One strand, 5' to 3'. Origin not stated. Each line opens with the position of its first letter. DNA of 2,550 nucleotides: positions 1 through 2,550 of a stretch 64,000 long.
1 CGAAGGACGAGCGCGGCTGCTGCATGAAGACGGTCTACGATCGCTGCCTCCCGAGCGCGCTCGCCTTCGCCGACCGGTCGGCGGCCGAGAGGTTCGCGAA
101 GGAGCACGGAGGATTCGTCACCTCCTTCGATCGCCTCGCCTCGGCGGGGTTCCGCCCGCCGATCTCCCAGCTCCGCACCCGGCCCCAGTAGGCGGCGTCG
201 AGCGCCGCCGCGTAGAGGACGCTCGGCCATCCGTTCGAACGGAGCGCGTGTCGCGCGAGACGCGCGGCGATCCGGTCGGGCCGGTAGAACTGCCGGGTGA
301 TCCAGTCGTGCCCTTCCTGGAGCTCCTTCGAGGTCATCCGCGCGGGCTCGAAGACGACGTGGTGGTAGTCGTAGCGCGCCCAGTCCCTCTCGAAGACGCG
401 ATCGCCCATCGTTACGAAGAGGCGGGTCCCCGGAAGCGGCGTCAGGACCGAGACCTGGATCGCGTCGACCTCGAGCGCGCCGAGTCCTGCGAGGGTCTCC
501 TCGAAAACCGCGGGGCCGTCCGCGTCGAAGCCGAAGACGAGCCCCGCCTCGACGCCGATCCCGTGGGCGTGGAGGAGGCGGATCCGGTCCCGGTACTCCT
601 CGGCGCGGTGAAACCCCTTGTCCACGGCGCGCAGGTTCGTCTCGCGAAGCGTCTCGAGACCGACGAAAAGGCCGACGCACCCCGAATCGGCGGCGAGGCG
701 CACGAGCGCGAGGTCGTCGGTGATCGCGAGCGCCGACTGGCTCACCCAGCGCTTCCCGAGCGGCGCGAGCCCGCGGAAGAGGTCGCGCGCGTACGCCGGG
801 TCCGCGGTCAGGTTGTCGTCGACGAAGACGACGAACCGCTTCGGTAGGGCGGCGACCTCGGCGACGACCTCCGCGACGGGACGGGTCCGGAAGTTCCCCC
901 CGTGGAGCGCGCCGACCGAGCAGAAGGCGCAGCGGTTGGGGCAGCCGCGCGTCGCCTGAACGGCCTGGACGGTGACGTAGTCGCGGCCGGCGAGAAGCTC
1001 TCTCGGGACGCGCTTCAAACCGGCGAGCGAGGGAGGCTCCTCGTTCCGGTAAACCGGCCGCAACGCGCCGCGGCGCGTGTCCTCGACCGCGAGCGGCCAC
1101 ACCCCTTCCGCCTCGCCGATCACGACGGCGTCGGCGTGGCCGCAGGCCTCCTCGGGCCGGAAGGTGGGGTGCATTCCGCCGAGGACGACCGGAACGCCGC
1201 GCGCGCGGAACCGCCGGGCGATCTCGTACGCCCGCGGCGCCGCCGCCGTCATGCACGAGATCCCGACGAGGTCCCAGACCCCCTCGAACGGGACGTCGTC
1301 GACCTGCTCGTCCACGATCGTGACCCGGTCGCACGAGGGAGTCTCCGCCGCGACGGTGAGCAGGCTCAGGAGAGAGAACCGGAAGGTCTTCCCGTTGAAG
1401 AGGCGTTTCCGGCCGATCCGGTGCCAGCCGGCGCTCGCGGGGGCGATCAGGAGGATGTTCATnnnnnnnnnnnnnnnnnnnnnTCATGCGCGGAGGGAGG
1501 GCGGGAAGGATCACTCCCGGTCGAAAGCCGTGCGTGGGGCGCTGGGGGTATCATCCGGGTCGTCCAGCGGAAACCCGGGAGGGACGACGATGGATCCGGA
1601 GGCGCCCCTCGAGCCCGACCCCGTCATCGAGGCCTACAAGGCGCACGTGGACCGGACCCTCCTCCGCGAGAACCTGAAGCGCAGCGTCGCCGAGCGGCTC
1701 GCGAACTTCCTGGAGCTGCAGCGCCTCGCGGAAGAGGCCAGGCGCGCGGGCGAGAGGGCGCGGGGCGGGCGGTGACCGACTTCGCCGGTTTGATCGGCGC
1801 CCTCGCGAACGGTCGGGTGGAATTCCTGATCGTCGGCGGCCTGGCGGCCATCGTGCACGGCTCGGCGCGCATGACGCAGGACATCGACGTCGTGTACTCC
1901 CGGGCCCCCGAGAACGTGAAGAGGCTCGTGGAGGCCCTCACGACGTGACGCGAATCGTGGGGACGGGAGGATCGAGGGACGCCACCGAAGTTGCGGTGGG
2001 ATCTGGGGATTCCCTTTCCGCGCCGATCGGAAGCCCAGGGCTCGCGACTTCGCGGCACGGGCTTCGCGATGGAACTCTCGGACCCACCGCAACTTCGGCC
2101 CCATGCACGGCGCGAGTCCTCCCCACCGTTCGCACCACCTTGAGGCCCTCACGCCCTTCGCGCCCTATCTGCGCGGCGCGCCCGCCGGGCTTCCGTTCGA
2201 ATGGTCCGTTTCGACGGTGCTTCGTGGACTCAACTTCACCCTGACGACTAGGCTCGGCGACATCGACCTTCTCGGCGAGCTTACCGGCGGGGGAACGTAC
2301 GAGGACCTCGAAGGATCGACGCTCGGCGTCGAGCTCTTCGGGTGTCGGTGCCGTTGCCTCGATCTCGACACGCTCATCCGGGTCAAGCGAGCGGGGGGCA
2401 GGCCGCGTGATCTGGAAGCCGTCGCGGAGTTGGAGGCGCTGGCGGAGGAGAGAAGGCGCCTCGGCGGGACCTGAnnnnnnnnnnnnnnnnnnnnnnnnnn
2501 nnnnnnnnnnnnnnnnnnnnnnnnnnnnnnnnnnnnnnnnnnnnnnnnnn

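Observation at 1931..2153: A 199-bp non-coding element with a perfect 12-bp flanking duplication splits a nucleotidyltransferase gene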

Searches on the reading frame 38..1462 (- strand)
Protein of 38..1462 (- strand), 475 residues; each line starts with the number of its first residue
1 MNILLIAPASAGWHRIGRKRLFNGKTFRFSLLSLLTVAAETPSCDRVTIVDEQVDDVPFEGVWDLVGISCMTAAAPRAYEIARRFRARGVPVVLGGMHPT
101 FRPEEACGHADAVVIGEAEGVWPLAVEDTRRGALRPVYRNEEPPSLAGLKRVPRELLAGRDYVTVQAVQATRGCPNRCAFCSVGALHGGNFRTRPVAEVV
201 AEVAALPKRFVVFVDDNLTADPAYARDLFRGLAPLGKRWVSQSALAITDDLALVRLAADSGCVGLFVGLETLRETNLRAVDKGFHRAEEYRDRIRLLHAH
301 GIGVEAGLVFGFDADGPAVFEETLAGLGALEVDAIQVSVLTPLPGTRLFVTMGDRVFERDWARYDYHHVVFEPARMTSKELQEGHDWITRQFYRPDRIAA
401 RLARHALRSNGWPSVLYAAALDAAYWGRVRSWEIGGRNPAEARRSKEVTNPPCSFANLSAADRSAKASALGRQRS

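Call 14: find_encoding_contigs(protein=window:38-1462:-, flank=10000, max_places=10)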
Protein window:38-1462:- (475 aa): 4 contigs read that carry it; 2 places shown.
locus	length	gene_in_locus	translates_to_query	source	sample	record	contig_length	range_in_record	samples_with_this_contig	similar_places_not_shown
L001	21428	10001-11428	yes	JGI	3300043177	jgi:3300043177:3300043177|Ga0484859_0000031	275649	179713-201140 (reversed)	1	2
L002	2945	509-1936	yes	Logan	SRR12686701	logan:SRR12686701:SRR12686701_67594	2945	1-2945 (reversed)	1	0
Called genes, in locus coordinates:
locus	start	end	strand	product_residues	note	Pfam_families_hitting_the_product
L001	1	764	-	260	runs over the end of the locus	PF00106:adh_short, PF13561:adh_short_C2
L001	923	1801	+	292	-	PF01145:Band_7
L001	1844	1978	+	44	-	-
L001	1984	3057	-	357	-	PF00814:TsaD, PF22521:HypF_C_2 (weak)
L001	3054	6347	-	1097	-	PF00873:ACR_tran, PF03176:MMPL (faint)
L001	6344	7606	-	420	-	PF19335:HMBD, PF25919:BSH_CusB, PF25973:BSH_CzcB, PF25869:3HB_CusB, PF25944:Beta-barrel_RND (weak), PF25954:Beta-barrel_RND_2, PF25975:CzcB_C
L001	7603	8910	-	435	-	PF02321:OEP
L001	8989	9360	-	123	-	-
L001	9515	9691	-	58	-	PF19502:DUF6036 (weak)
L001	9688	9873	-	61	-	-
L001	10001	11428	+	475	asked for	PF02310:B12-binding, PF04055:Radical_SAM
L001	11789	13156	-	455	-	PF00072:Response_reg, PF18024:HTH_50 (faint), PF00158:Sigma54_activat, PF14532:Sigma54_activ_2, PF07728:AAA_5 (weak), PF25601:AAA_lid_14, PF02954:HTH_8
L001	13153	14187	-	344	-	PF13493:DUF4118 (weak), PF00512:HisKA, PF02518:HATPase_c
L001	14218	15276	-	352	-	PF01790:LGT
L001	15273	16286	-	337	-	PF02666:PS_Dcarbxylase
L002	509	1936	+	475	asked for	PF02310:B12-binding, PF04055:Radical_SAM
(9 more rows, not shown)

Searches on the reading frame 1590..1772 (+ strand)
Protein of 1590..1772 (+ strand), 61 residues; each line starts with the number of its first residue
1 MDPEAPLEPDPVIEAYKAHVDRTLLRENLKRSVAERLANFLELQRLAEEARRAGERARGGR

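Call 11: search_protein_families(library=pfam, proteins=[window:1590-1772:+], max_evalue=1)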
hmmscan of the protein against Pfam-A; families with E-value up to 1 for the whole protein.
seq(61 aa): 2 families
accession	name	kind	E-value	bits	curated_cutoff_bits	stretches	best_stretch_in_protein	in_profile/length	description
PF11159.13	DUF2939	-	0.06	14.1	24.8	1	14-43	29-53/93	Protein of unknown function (DUF2939)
PF14523.12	Syntaxin_2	-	0.19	12.2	26.5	1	22-53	72-103/134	Syntaxin-like protein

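Call 12: search_protein_families(library=ncbifam, proteins=[window:1590-1772:+], max_evalue=1)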
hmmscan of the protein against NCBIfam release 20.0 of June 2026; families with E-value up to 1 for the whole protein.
seq(61 aa): 0 families

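Call 15: find_encoding_contigs(protein=window:1590-1772:+, flank=10000, max_places=10)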
Protein seq(61 aa) (61 aa): 12 contigs read that carry it; 8 places shown.
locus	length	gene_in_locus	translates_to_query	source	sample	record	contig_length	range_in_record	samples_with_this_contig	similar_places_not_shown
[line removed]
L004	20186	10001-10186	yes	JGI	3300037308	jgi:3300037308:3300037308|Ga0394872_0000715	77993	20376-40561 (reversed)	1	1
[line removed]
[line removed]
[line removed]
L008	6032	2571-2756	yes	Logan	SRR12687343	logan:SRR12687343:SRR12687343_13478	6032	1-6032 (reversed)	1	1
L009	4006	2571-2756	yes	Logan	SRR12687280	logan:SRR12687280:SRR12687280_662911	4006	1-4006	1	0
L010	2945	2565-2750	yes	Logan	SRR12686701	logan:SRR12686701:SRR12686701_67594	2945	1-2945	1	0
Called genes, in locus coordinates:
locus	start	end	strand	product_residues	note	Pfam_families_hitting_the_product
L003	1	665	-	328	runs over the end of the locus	PF00005:ABC_tran, PF13304:AAA_21 (faint), PF08352:oligo_HPY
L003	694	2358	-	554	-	PF01642:MM_CoA_mutase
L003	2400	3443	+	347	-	PF01008:IF-2B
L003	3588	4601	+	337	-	PF02666:PS_Dcarbxylase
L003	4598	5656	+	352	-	PF01790:LGT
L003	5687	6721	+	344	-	PF13493:DUF4118 (weak), PF00512:HisKA, PF02518:HATPase_c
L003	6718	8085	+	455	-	PF00072:Response_reg, PF18024:HTH_50 (faint), PF00158:Sigma54_activat, PF14532:Sigma54_activ_2, PF07728:AAA_5 (weak), PF25601:AAA_lid_14, PF02954:HTH_8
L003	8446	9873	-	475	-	PF02310:B12-binding, PF04055:Radical_SAM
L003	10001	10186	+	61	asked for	-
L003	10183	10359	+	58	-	PF19502:DUF6036 (weak)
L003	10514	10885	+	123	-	-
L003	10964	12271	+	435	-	PF02321:OEP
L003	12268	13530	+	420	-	PF19335:HMBD, PF25919:BSH_CusB, PF25973:BSH_CzcB, PF25869:3HB_CusB, PF25944:Beta-barrel_RND (weak), PF25954:Beta-barrel_RND_2, PF25975:CzcB_C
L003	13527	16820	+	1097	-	PF00873:ACR_tran, PF03176:MMPL (faint)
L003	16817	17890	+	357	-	PF00814:TsaD, PF22521:HypF_C_2 (weak)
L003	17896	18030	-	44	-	-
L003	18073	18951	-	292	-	PF01145:Band_7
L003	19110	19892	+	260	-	PF00106:adh_short, PF13561:adh_short_C2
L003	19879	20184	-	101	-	-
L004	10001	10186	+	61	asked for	-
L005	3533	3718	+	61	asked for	-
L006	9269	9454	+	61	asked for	-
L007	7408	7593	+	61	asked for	-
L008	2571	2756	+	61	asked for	-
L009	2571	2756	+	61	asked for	-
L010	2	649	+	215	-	?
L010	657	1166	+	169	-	PF05573:NosL (faint)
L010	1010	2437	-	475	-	PF02310:B12-binding, PF04055:Radical_SAM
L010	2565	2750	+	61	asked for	-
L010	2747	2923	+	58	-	PF19502:DUF6036 (weak)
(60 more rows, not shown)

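Call 59: search_protein_families(library=padloc, proteins=[window:1590-1772:+], max_evalue=1)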
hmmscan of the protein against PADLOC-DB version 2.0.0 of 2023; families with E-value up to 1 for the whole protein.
seq(61 aa): 0 families
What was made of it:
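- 1591..1775 (+): Upstream 61-aa ORF; its TGA stop overlaps the GTG start of the nucleotidyltransferase gene. No Pfam, NCBIfam or PADLOC family (calls 11, 12, 59).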

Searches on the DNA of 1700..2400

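Call 4: search_rna_families(source=window, start=1700, end=2400, threshold=evalue, max_evalue=10, show_alignments=3)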
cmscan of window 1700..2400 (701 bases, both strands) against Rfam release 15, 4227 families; matches with E-value up to 10: 0.
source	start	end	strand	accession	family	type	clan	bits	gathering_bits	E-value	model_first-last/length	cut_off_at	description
